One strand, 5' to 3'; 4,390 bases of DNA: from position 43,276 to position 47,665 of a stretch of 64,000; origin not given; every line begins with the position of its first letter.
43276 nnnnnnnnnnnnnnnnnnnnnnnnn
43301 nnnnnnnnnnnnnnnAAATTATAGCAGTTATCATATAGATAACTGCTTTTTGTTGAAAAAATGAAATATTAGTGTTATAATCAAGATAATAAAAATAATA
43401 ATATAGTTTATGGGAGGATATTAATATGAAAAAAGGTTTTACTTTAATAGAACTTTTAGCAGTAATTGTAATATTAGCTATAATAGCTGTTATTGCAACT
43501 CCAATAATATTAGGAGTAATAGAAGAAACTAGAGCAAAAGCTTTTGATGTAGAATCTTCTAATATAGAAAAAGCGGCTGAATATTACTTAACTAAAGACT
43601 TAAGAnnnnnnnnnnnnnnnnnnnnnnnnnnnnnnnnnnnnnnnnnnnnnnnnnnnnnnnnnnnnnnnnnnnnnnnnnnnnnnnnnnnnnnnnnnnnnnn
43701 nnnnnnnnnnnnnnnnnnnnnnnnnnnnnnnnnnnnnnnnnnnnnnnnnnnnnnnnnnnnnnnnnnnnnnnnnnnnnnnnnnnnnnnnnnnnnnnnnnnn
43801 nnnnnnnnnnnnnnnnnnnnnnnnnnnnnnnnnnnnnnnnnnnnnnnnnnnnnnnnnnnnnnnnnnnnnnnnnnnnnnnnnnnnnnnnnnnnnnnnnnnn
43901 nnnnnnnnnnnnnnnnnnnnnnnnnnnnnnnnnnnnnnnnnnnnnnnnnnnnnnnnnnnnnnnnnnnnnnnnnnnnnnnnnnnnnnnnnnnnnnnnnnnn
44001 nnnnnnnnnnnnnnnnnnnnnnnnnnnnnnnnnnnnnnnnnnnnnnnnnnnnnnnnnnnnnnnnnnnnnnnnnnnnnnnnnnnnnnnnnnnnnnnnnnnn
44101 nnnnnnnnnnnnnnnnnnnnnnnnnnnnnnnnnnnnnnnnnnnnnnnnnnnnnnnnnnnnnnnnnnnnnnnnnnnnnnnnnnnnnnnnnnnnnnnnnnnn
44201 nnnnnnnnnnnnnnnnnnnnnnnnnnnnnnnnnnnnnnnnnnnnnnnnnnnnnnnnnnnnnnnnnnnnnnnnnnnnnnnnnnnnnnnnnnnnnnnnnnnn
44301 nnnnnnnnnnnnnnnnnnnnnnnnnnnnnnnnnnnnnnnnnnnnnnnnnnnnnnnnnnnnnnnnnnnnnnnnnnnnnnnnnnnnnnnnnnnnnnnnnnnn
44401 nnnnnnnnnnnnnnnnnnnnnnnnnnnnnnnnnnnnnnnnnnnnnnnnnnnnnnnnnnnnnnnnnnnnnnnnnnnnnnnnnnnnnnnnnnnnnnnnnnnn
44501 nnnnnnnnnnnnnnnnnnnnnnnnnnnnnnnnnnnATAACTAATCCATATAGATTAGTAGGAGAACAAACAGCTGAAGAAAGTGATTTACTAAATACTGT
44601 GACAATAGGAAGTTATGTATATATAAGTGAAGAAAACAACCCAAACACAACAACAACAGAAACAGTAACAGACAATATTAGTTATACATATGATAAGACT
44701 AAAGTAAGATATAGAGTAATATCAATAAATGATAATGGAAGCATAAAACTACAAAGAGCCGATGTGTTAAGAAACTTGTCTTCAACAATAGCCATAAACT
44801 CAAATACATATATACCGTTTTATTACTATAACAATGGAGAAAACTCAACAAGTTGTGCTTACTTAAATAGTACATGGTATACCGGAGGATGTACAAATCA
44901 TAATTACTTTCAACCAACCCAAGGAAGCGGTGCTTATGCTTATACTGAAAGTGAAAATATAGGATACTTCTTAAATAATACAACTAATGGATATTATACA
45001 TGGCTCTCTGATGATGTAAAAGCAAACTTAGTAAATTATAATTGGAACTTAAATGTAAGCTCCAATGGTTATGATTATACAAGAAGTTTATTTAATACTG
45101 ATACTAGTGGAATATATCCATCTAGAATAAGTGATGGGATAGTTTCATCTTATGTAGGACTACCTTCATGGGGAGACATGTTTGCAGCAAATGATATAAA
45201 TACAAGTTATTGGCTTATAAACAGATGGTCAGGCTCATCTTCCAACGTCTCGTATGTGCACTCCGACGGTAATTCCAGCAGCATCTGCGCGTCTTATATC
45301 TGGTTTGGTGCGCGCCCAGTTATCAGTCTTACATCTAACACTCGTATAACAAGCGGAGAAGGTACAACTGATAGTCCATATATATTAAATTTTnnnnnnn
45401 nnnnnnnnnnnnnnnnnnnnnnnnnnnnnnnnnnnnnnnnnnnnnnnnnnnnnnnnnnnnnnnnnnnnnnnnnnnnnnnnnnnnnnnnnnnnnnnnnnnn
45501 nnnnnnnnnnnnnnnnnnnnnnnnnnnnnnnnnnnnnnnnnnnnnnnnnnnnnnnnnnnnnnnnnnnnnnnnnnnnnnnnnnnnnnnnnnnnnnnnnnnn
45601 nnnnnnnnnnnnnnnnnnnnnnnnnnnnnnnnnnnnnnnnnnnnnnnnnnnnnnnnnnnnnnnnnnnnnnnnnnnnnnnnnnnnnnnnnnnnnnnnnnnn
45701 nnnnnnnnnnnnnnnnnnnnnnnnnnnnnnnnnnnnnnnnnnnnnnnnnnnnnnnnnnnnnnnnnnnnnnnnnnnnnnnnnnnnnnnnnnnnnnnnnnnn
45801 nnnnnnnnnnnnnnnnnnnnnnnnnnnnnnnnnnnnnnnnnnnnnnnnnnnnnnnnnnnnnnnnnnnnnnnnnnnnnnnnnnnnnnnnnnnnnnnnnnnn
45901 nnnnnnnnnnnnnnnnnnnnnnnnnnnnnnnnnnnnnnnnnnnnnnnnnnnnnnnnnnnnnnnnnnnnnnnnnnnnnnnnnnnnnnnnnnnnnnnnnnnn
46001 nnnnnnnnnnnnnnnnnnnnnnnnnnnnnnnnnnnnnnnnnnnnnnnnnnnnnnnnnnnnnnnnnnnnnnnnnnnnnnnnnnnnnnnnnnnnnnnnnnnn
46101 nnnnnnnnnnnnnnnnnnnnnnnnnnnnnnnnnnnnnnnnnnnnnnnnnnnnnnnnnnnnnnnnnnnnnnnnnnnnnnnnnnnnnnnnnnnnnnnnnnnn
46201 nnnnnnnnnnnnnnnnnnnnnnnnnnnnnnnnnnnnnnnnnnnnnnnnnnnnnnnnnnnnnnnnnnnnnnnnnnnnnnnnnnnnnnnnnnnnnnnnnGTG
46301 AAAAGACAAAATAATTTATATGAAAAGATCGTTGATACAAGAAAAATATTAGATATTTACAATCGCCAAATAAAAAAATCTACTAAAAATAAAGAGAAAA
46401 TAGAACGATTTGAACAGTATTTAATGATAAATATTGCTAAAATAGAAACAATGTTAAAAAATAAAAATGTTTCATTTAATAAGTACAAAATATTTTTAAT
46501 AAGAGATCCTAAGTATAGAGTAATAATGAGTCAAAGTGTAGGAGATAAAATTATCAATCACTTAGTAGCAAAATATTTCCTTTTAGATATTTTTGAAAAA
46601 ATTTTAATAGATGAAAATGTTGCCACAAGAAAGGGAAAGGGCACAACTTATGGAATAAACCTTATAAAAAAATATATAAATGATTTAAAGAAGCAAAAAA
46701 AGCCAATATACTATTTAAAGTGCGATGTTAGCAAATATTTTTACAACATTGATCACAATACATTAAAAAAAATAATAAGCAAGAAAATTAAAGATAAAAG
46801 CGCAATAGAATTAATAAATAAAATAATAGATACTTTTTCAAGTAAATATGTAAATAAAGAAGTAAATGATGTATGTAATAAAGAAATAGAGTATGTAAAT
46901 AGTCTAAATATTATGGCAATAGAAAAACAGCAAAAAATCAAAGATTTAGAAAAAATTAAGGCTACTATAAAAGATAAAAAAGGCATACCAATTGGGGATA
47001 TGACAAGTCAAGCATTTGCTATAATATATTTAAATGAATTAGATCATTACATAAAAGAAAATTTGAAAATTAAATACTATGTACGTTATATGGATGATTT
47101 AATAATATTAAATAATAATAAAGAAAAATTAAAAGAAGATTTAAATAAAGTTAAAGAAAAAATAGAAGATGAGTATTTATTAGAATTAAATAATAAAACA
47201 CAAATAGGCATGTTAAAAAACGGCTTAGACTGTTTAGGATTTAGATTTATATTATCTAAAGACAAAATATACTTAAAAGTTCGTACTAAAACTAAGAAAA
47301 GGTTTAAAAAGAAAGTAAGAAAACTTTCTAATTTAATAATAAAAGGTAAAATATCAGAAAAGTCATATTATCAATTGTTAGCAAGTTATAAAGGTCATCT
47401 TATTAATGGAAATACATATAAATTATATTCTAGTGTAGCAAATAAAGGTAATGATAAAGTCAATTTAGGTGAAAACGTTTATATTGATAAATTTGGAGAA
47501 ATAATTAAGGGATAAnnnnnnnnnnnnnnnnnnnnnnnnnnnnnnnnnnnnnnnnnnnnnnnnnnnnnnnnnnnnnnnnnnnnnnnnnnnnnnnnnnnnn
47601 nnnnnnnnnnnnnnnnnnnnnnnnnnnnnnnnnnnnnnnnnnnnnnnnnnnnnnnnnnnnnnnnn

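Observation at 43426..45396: The DGR target carries a type IV prepilin leader: a hypervariable lectin-like domain apparently mounted on a pilin/pseudopilin stem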

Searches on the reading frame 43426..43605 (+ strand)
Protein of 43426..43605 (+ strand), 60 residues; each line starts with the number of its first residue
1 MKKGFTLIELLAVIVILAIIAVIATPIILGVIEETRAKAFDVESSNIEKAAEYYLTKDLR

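Call 17: search_protein_families(library=pfam, proteins=[window:43426-43605:+], max_evalue=10)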
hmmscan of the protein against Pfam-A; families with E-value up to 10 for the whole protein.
window:43426-43605:+ (60 aa): 2 families
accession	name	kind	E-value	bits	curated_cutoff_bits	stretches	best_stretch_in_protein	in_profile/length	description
PF07963.17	N_methyl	-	3.7e-08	33.1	21.2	1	2-24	4-26/27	Prokaryotic N-terminal methylation motif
PF12563.13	Hemolysin_N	-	0.062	13.2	22.5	1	12-55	6-49/192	Hemolytic toxin N terminal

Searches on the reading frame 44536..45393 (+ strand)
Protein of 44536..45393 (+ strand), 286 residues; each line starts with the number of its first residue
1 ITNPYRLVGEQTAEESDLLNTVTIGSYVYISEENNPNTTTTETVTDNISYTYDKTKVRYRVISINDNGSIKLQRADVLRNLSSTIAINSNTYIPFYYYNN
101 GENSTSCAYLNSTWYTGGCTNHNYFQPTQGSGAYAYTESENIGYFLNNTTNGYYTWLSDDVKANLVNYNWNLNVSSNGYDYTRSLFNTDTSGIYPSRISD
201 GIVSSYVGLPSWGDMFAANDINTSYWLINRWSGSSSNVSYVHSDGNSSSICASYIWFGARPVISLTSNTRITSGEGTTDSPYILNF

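Call 17: search_protein_families(library=pfam, proteins=[window:44536-45393:+], max_evalue=10)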
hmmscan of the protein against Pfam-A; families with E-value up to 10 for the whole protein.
window:44536-45393:+ (286 aa): 0 families

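Call 48: predict_structure(alignment_id=A2)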
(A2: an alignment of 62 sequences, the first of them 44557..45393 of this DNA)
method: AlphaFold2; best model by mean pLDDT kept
length: 279 residues; sequences in the alignment: 62
mean_pLDDT: 91.3   pTM: 0.90
mean pLDDT of the five models: 91.3, 91.3, 90.8, 90.5, 90.3
residues with pLDDT >= 90: 209; 70-90: 63; 50-70: 4; < 50: 3
segments of 3 or more residues with pLDDT < 50: 1-3
pLDDT, mean of each block of 10 residues (from residue 1): 62 93 97 82 89 95 96 96 96 94 92 95 96 97 98 98 88 76 87 95 84 87 92 90 94 98 95 93
secondary structure, 60 per line:
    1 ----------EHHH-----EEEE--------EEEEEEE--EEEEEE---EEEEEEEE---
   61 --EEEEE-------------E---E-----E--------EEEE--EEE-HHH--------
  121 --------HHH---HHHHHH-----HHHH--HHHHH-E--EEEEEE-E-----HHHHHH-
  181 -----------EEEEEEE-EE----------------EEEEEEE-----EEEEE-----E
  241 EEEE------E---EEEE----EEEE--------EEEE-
elements in order: E20-23 E32-38 E41-46 E50-57 E63-67 E100-103 E106-108 H135-140 H146-149 H152-156 E161-166 H174-179 E192-198 E218-224 E230-234 E240-244 E255-258 E263-266 E275-278

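Call 52: fold_search(model_id=the predicted structure, library=pdb)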
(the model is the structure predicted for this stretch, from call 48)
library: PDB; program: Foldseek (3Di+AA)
matches with E <= 10: 116; with E <= 0.001: 1
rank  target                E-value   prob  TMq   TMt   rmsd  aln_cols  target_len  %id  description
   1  9qa6                  1.5e-10  1.00  0.51  0.19  10.5       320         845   18  Cryo-EM structure of Thomasclavelia ramosa IgA peptidase (IgAse) active site mutant (S32-N876) (released 2025-06-25)
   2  3h2t_A                1.8e+00  0.01  0.09  0.08  11.9        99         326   13  Crystal structure of gene product 6, baseplate protein of bacteriophage T4 (released 2009-05-19)
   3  2h4r                  2.0e+00  0.03  0.09  0.07   9.3        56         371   12  Crystal structure of wildtype MENT in the native conformation (released 2006-07-18)
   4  8qoz_A                2.5e+00  0.02  0.07  0.02  13.8        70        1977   10  Cryo-EM Structure of Pre-B+5'ss+ATPgammaS Complex (core part) (released 2024-05-22)
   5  8r09_A                2.5e+00  0.02  0.07  0.02  13.8        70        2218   10  Cryo-EM structure of the cross-exon pre-B+5'ss+ATPgammaS complex (released 2024-05-22)
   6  8hvb                  2.7e+00  0.07  0.11  0.06   8.6        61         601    8  Crystal structure of lacto-N-biosidase StrLNBase from Streptomyces sp. strain 142, lacto-N-biose complex (released 2023-12-27)
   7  8hvc_A                2.7e+00  0.07  0.11  0.06   8.5        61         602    8  Crystal structure of lacto-N-biosidase StrLNBase from Streptomyces sp. strain 142, galacto-N-biose complex 1 (released 2023-12-27)
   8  2h4q_A                2.9e+00  0.02  0.09  0.07   9.4        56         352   12  Crystal structure of a M-loop deletion variant of MENT in the cleaved conformation (released 2006-07-18)
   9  1a78_A                3.0e+00  0.01  0.07  0.12   9.2        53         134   11  COMPLEX OF TOAD OVARY GALECTIN WITH THIO-DIGALACTOSE (released 1998-10-14)
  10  9nhs_G                3.0e+00  0.01  0.08  0.03  11.5        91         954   12  Cryo-EM structure of SIWI-piRNA-target(39-nt)-GTSF1-Maelstrom-Spindle-E complex (released 2025-09-17)
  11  3ntk_B                3.2e+00  0.08  0.11  0.17   5.3        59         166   10  Crystal structure of Tudor (released 2010-09-15)
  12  5cpg_A                3.2e+00  0.03  0.07  0.12   8.3        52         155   10  R-Hydratase PhaJ1 from Pseudomonas aeruginosa in the unliganded form (released 2015-10-07)
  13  8r3m_C                3.2e+00  0.02  0.08  0.03  11.2        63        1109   16  Mycobacterium smegnatis RNA polymerase transcription initiation complex with SigmaA, RbpA, HelD N-terminal, CO and PCh (released 2024-10-02)
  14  8umo_J                3.4e+00  0.04  0.11  0.21   5.2        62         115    8  Murine CD94-NKG2A receptor in complex with Qa-1b presenting AMAPRTLLL (released 2024-01-17)
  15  7qca_LE0              3.4e+00  0.04  0.11  0.17   8.9        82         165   11  Spraguea lophii ribosome (released 2022-11-30)
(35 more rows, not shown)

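Call 82: fold_search(model_id=the predicted structure, library=viral)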
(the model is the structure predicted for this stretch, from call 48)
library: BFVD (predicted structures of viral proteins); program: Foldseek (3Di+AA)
matches with E <= 10: 193; with E <= 0.001: 13
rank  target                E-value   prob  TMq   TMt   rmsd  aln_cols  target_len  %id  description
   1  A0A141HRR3            1.6e-06  1.00  0.48  0.11   9.9       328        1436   15  (no name in the UniProt tables at hand)
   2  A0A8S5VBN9            1.7e-05  1.00  0.41  0.35   7.6       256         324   14  DUF6273 domain-containing protein [Myoviridae sp. ctbEa13]
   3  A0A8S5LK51            2.6e-05  1.00  0.45  0.35   7.0       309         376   13  DUF6273 domain-containing protein [Siphoviridae sp. ctnhN1]
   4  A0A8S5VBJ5            3.1e-05  1.00  0.38  0.40  16.4       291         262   12  ATP-binding sugar transporter [Myoviridae sp. ctbEa13]
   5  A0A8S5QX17            3.8e-05  1.00  0.33  0.17  12.5       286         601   12  Concanavalin A-like lectin/glucanase superfamily protein [Siphoviridae sp. ctcuE16]
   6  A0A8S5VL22            5.1e-05  1.00  0.49  0.20   5.6       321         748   12  (no name in the UniProt tables at hand)
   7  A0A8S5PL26            1.1e-04  1.00  0.46  0.27   7.2       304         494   14  DUF6273 domain-containing protein [Siphoviridae sp. ctOSJ35]
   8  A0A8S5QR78            1.5e-04  1.00  0.47  0.48   9.2       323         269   12  Uncharacterized protein [Siphoviridae sp. ctE6L85]
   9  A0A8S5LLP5            1.9e-04  1.00  0.41  0.18   8.3       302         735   15  Interferon alpha/beta receptor 1, Interferon I interferon signaling complex [Siphoviridae sp. ctvok7]
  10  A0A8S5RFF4            2.2e-04  0.99  0.36  0.22  10.3       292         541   13  Uncharacterized protein [virus sp. ctQmo6]
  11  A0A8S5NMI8            2.8e-04  1.00  0.44  0.47   5.9       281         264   11  Retinoblastoma-binding protein-like protein [Siphoviridae sp. ctGMq5]
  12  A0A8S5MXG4            3.1e-04  0.93  0.31  0.14  19.8       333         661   10  DUF6273 domain-containing protein [Siphoviridae sp. ct91l7]
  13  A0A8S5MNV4            5.7e-04  1.00  0.49  0.65   4.9       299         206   12  DUF6273 domain-containing protein [Myoviridae sp. ctI7W9]
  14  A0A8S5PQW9            1.7e-03  0.99  0.44  0.26  11.1       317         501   10  DUF6273 domain-containing protein [Podoviridae sp. ct8dV2]
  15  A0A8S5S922            1.7e-03  0.98  0.40  0.17  10.2       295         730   12  Tail-collar fiber protein [Caudovirales sp. ctTVN2]
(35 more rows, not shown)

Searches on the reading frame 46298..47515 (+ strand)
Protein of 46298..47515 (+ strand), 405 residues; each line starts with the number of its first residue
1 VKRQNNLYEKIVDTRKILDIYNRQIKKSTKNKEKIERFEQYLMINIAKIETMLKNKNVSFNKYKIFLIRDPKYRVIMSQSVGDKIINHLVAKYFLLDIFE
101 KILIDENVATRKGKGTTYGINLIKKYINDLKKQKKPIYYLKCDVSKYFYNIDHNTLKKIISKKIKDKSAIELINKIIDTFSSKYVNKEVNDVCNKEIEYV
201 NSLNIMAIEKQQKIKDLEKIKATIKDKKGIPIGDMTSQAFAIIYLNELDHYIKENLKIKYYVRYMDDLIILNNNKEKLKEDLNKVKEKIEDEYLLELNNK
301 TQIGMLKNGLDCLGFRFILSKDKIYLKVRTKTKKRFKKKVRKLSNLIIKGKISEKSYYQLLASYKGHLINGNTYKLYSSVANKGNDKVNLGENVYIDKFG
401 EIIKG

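Call 4: search_protein_families(library=pfam, proteins=[window:46298-47515:+], max_evalue=1)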
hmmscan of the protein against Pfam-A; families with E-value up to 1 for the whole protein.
window:46298-47515:+ (405 aa): 4 families
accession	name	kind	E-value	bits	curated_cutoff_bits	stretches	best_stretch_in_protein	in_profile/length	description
PF00078.32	RVT_1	-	2.3e-18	67.1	29.6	1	71-316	7-204/205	Reverse transcriptase (RNA-dependent DNA polymerase)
PF04622.18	ERG2_Sigma1R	-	0.032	14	21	1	139-200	12-74/210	ERG2 and Sigma1 receptor like protein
PF19935.4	DUF6398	-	0.14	13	27.2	0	173-200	2-29/106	Domain of unknown function (DUF6398)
PF13877.11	RPAP3_C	-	0.21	12.6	23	1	141-188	23-62/92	Potential Monad-binding region of RPAP3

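Call 8: search_protein_families(library=ncbifam, proteins=[window:46298-47512:+], max_evalue=1)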
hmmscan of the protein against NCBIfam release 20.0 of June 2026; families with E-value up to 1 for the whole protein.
window:46298-47512:+ (405 aa): 3 families
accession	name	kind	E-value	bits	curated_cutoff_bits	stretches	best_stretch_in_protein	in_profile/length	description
TIGR04416.1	group_II_RT_mat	equivalog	3.1e-25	89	300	2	221-346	171-301/353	group II intron reverse transcriptase/maturase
NF041747.1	Drt3a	equivalog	3.3e-12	46.4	200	2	197-342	131-294/412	antiviral reverse transcriptase Drt3a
NF041750.1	Drt5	equivalog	2.3e-06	26.8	550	1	254-306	201-253/484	antiviral reverse transcriptase Drt5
